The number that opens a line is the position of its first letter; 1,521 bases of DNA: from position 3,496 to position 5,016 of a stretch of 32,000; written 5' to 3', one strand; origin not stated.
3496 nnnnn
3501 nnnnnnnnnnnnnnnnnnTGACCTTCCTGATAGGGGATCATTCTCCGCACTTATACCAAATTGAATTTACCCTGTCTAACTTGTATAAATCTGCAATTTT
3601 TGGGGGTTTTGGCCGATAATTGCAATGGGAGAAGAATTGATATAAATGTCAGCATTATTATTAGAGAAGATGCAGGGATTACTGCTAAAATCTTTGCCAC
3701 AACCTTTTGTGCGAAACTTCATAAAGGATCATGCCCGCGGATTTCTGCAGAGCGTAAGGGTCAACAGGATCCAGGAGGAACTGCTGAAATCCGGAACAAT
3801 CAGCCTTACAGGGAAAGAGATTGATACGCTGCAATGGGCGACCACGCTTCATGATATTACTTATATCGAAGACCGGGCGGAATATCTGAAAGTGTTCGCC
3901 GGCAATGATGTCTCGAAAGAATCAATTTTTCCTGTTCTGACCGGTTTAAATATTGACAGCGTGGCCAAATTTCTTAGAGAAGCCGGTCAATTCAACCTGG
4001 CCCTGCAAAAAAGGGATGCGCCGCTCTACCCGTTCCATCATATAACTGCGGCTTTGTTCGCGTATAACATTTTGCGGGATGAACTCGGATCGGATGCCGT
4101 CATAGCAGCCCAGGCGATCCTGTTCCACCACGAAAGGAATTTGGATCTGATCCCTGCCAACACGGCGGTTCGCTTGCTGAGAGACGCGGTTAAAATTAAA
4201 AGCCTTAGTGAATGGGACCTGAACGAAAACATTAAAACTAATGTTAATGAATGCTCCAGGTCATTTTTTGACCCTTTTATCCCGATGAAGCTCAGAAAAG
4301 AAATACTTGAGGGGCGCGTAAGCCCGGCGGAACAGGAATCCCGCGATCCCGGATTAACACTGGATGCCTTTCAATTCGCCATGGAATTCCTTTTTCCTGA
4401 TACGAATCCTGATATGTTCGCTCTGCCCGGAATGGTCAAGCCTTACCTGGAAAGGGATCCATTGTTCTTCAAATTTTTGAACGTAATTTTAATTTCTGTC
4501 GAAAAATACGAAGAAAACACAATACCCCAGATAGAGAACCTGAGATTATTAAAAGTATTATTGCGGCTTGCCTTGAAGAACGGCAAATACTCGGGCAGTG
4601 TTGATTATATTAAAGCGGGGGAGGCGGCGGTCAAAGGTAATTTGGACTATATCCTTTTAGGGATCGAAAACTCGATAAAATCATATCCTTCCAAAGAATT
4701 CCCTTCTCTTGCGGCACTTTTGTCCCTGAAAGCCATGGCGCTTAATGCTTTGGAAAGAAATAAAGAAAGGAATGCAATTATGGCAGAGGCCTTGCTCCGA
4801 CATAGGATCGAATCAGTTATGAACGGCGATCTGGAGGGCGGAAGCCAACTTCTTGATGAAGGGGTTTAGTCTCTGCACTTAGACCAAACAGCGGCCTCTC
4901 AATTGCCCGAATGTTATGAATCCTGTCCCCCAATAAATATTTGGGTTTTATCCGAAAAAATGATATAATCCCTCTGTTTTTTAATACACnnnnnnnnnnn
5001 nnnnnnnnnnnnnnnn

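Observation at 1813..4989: AT-rich tandem pair of diverged HD-like/TPR paralogs inserted between fmt and secDF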

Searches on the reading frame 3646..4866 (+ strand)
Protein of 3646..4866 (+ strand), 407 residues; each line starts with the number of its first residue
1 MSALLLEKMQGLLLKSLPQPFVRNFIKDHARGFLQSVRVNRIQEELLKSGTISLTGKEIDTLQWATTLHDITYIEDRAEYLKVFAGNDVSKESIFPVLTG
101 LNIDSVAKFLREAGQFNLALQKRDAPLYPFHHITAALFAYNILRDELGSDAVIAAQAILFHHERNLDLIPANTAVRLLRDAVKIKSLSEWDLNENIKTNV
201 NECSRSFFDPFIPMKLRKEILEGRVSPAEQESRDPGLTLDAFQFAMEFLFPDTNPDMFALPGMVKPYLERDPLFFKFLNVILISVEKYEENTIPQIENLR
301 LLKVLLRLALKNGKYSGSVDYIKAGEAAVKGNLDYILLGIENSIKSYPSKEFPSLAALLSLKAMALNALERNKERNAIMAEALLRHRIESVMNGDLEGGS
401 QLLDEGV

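Call 4: search_protein_families(library=pfam, proteins=[window:3646-4866:+], max_evalue=10)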
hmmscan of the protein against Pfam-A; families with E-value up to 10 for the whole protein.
window:3646-4866:+ (407 aa): 1 family
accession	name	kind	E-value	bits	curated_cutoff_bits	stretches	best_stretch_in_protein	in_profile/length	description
PF01966.28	HD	-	0.11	13.2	22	1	56-78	21-43/116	HD domain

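Call 5: search_protein_families(library=ncbifam, proteins=[window:3646-4866:+], max_evalue=10)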
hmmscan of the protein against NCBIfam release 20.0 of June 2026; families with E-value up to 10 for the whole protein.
window:3646-4866:+ (407 aa): 1 family
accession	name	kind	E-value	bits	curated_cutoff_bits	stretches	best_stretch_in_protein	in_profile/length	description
TIGR01596.1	cas3_HD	equivalog_domain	0.0039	17.3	43.45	1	125-204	63-140/178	CRISPR-associated endonuclease Cas3''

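Call 6: search_protein_families(library=padloc, proteins=[window:3646-4866:+], max_evalue=10)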
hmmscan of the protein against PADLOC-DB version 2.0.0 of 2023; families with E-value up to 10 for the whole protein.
window:3646-4866:+ (407 aa): 3 families
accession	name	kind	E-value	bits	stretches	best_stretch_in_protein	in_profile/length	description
PDLC01378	Cas3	-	1.5e-05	23.4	1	119-203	53-134/174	CAS-I; effector_G3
PDLC00940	Cas3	-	0.001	17.3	1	125-204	63-140/178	CRISPR-associated endonuclease Cas3-HD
PDLC01456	Cas3a2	-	0.0087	14.2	1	127-190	72-126/207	CAS-I; effector_G3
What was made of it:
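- On Cas3 HD nuclease / known defence systems: The NCBIfam cas3_HD score is 17.3 bits against a cut-off of 43.45 (calls 5, 6).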

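Call 11: find_homologous_proteins(query=window:3646-4866:+, max_evalue=0.001)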
Query window:3646-4866:+ (407 aa): 8 proteins with E <= 0.001 among 8000 candidates.
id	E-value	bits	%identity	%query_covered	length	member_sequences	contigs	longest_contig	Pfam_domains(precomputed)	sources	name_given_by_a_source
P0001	1.3e-258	875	100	98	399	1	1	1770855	-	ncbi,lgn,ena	-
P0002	6.2e-151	521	60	98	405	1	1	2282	-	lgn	-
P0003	6.0e-137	475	59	98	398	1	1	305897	-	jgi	jgi:hypothetical protein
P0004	1.0e-118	415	51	98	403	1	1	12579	-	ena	-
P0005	4.0e-115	403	50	98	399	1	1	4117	-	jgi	jgi:hypothetical protein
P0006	1.2e-101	359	48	97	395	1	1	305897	-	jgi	jgi:hypothetical protein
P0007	3.3e-90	321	47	93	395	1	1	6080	-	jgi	jgi:hypothetical protein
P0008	1.5e-84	302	49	92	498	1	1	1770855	PF00515.35,PF13424.13,PF13432.13,PF13181.13,PF07719.24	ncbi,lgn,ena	-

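Call 14: find_encoding_contigs(protein=P0003, flank=10000, max_places=4)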
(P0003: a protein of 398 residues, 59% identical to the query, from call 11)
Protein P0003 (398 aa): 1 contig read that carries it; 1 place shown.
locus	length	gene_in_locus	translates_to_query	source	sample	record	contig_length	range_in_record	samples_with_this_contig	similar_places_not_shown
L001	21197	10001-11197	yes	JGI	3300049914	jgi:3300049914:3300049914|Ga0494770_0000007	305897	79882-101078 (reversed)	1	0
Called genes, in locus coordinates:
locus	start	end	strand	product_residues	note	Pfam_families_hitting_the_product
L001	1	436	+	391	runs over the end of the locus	PF13562:NTP_transf_4, PF00132:Hexapep (faint)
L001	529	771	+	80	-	PF01541:GIY-YIG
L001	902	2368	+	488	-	PF00773:RNB, PF18614:RNase_II_C_S1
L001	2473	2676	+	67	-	PF08984:DUF1858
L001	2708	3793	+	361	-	-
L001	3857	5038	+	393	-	-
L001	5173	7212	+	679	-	PF17764:PriA_3primeBD, PF00270:DEAD, PF04851:ResIII, PF18319:Zn_ribbon_PriA (weak), PF00271:Helicase_C (weak), PF18074:PriA_C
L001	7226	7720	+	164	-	PF01327:Pep_deformylase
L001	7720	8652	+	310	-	PF00551:Formyl_trans_N, PF02911:Formyl_trans_C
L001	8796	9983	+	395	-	-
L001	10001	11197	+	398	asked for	-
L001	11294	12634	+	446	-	PF21760:SecD_1st, PF22599:SecDF_P1_head, PF00873:ACR_tran, PF02355:SecD_SecF_C, PF03176:MMPL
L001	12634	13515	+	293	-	PF07549:Sec_GG (weak), PF02355:SecD_SecF_C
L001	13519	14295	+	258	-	PF02673:BacA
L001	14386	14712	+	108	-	-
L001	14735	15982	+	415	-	PF09861:Lar_N, PF21113:LarA_C (weak)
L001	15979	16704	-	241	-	PF27030:AbpE_bact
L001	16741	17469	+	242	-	PF00149:Metallophos, PF12850:Metallophos_2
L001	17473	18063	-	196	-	PF00475:IGPD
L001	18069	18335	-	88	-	PF06305:LapA_dom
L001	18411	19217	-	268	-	-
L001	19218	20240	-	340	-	PF05496:RuvB_N, PF00004:AAA, PF07728:AAA_5 (weak), PF17864:AAA_lid_4, PF05491:WHD_RuvB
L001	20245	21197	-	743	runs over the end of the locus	PF07719:TPR_2 (faint), PF12895:ANAPC3 (faint), PF13174:TPR_6 (faint), PF13181:TPR_8 (faint), PF13424:TPR_12 (faint), PF13428:TPR_14 (faint), PF13432:TPR_16 (faint), PF01464:SLT, +3 more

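Call 15: find_encoding_contigs(protein=P0004, flank=10000, max_places=4)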
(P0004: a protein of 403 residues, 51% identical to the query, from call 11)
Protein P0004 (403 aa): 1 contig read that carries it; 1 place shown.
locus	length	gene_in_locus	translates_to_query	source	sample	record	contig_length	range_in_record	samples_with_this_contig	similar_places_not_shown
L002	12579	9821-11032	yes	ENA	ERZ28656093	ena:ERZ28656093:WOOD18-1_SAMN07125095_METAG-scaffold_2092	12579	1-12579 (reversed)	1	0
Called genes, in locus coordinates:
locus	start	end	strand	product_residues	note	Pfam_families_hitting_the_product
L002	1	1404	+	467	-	?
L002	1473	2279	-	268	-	-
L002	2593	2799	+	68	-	PF08984:DUF1858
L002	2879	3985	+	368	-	-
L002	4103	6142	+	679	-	PF17764:PriA_3primeBD, PF00270:DEAD, PF04851:ResIII, PF18319:Zn_ribbon_PriA (weak), PF00271:Helicase_C (weak), PF18074:PriA_C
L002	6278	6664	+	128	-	PF01327:Pep_deformylase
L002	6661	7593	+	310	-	PF00551:Formyl_trans_N, PF02911:Formyl_trans_C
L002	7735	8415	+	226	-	-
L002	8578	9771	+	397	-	-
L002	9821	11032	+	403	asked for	-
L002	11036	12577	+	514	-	?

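Call 16: find_encoding_contigs(protein=P0007, flank=10000, max_places=4)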
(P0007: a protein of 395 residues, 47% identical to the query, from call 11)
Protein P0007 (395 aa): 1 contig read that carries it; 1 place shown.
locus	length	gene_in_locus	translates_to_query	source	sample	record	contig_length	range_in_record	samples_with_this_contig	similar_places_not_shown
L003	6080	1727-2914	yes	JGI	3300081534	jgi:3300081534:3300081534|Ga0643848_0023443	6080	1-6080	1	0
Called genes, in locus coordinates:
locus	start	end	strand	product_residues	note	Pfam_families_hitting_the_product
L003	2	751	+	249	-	?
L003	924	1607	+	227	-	-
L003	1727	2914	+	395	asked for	-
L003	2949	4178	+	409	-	-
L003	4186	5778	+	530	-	PF00515:TPR_1 (faint)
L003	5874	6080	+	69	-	?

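Call 24: find_related_loci(query=A1, collection=genome_contigs, flank=8000)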
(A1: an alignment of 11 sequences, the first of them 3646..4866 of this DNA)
Query A1 (407 aa) in genome_contigs; peptide patterns used: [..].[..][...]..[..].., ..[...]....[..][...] (x = any residue, [..] = any of these).
366 stretches matched a pattern, but none encodes a relative of the query by tblastn (E <= 1e-3).
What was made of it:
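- It was not found in 185,579 species-representative genomes by pattern scan (call 24).
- Tried and rejected: (3) A pattern scan of 185,579 GTDB species genomes with the array alignment found no relative (call 24).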

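Call 26: find_encoding_contigs(protein=P0005, flank=10000, max_places=4)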
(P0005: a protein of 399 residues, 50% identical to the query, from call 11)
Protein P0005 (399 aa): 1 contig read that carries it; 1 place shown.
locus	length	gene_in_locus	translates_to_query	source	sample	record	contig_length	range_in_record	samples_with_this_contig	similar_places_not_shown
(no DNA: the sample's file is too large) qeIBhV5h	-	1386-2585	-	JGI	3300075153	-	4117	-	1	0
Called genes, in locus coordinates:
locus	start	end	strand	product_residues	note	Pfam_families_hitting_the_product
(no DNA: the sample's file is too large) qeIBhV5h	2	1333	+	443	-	?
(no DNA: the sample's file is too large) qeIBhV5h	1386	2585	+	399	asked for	-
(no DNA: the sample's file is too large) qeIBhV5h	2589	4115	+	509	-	?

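Call 27: find_encoding_contigs(protein=P0002, flank=10000, max_places=4)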
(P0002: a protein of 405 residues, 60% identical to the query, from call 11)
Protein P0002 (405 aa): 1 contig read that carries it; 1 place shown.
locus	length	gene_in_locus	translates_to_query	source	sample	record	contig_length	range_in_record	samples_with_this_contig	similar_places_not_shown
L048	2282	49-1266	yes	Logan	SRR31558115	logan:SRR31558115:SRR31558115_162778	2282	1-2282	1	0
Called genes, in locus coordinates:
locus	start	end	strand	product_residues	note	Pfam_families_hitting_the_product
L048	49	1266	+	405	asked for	-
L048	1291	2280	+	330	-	?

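Call 32: predict_structure(alignment_id=A2)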
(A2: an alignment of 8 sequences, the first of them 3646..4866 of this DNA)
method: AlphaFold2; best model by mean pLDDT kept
length: 407 residues; sequences in the alignment: 8
mean_pLDDT: 73.6   pTM: 0.70
mean pLDDT of the five models: 73.6, 71.9, 70.8, 61.9, 61.3
residues with pLDDT >= 90: 63; 70-90: 216; 50-70: 65; < 50: 63
segments of 3 or more residues with pLDDT < 50: 1-41, 55-66, 401-407
pLDDT, mean of each block of 10 residues (from residue 1): 36 43 38 38 54 49 50 64 68 86 89 84 76 79 69 80 79 74 72 82 84 84 76 77 84 68 66 85 87 89 90 80 92 95 84 83 95 92 83 62 43
secondary structure, 60 per line:
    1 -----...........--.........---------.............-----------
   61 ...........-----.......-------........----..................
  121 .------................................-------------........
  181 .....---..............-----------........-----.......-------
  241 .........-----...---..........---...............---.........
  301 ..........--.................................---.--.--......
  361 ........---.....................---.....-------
elements in order: H6-16 H19-27 H37-49 H61-71 H77-83 H91-98 H103-121 H128-159 H173-185 H189-202 H214-221 H227-233 H241-249 H261-270 H274-288 H292-310 H313-345 H355-368 H372-392 H396-400

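Call 35: search_protein_representatives(alignment_id=A2)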
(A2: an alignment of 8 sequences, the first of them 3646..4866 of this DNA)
Query: 8 sequences, 400 profile positions. Proteins with E-value up to 0.001 (for the whole library): 13; up to 1e-10: 11; up to 1e-30: 5. The best 13 are listed.
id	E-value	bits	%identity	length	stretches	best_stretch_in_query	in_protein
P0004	1.0e-190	650.5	-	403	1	1-400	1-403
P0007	2.7e-183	626.1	-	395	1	1-399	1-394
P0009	1.6e-126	439.2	-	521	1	1-398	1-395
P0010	1.7e-83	297.5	-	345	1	20-326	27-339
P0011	7.8e-49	183.4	-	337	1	6-331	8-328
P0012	3.2e-26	108.9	-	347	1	10-331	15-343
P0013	3.0e-25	105.7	-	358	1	7-324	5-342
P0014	6.7e-23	98.0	-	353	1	23-331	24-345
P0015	6.2e-20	88.2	-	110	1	300-393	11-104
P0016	3.8e-18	82.3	-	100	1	302-400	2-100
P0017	4.4e-18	82.1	-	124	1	221-334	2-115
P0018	5.6e-06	42.2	-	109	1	148-232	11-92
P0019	1.7e-05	40.7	-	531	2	156-297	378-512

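Call 39: fold_search(model_id=the predicted structure, library=pdb)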
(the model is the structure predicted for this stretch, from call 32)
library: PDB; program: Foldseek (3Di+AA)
matches with E <= 10: 350; with E <= 0.001: 0
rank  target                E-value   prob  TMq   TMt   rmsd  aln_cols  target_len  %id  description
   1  3obv_G                2.6e-01  0.12  0.13  0.12  29.9       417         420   12  Autoinhibited Formin mDia1 Structure (released 2010-11-24)
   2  7ag9_A                2.7e-01  0.09  0.10  0.11  29.6       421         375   10  Structure of the Kar9 protein (released 2021-07-07)
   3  3obv_E                3.2e-01  0.11  0.13  0.13  30.1       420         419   12  Autoinhibited Formin mDia1 Structure (released 2010-11-24)
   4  6xwx_C                3.5e-01  0.21  0.19  0.16  17.5       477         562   11  Crystal structure of the Tof1-Csm3 complex (released 2020-05-27)
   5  8brh_A                4.4e-01  0.16  0.17  0.14  17.8       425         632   12  Co-crystal structure of She4 with Myo4 peptide (released 2024-06-05)
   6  2z6e_B                4.4e-01  0.13  0.13  0.14  26.9       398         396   11  Crystal Structure of Human DAAM1 FH2 (released 2008-05-27)
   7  3o4x_E                4.4e-01  0.09  0.11  0.11  27.4       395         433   12  Crystal structure of complex between amino and carboxy terminal fragments of mDia1 (released 2010-10-13)
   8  6xwx_A                4.6e-01  0.23  0.20  0.16  17.5       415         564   11  Crystal structure of the Tof1-Csm3 complex (released 2020-05-27)
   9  3zil_A                4.6e-01  0.20  0.17  0.18  19.3       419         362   12  Structure of the Wpl1 protein (released 2013-02-20)
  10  6ded_B                4.8e-01  0.16  0.17  0.18  19.5       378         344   13  Crystal structure of the C-terminal ARM domain of Homo sapiens SPIN90 (SH3-protein interacting with Nck), residues 351 (released 2018-10-24)
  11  3obv_H                5.0e-01  0.08  0.12  0.12  30.1       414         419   13  Autoinhibited Formin mDia1 Structure (released 2010-11-24)
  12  2j1d                  5.5e-01  0.10  0.13  0.13  28.9       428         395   11  Crystallization of hDaam1 C-terminal Fragment (released 2007-05-15)
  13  3obv_F                5.5e-01  0.09  0.13  0.13  29.8       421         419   12  Autoinhibited Formin mDia1 Structure (released 2010-11-24)
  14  5a7d_H                5.9e-01  0.21  0.18  0.20  14.9       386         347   14  Tetrameric assembly of LGN with Inscuteable (released 2016-08-03)
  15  7xho_I                5.9e-01  0.09  0.14  0.12  24.1       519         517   14  Structure of human inner kinetochore CCAN complex (released 2022-12-14)
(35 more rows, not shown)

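Call 40: search_protein_families(library=pfam, alignment_id=A3, max_evalue=1)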
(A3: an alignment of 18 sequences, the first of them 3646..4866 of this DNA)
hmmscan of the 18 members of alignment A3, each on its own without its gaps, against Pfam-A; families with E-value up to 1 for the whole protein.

A. member 1, window:3646-4866:+ (407 aa): 1 family
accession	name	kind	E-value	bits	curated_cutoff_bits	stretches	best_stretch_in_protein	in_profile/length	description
PF01966.28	HD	-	0.11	13.2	22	0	56-78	21-43/116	HD domain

B. families by the number of members that match (of 18 scanned): 28 families (the first 25 are shown)
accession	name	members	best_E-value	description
PF01966.28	HD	9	3.8e-11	HD domain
PF00515.34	TPR_1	3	1.5e-07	Tetratricopeptide repeat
PF07719.23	TPR_2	3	5.3e-07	Tetratricopeptide repeat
PF13181.12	TPR_8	3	1.9e-05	Tetratricopeptide repeat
PF13424.12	TPR_12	3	6e-05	Tetratricopeptide repeat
PF12895.13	ANAPC3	3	0.00039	Anaphase-promoting complex, cyclosome, subunit 3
PF13431.12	TPR_17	3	0.0014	Tetratricopeptide repeat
PF13432.12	TPR_16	2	2.6e-06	Tetratricopeptide repeat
PF24391.1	HD-CE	2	0.0062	HD-CE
PF14559.12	TPR_19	1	0.0016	Tetratricopeptide repeat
PF18768.7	RNPP_C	1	0.0036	RNPP family C-terminal domain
PF14938.12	SNAP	1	0.006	Soluble NSF attachment protein, SNAP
PF13371.12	TPR_9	1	0.0099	Tetratricopeptide repeat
PF12862.13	ANAPC5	1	0.017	Anaphase-promoting complex subunit 5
PF08238.18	Sel1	1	0.031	Sel1 repeat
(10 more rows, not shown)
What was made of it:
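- On HD-domain superfamily (Pfam PF01966 clan): Nine of 18 members hit PF01966, best E 3.8e-11 (call 40).
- Pfam HD is hit by 9 of 18 members (call 40).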
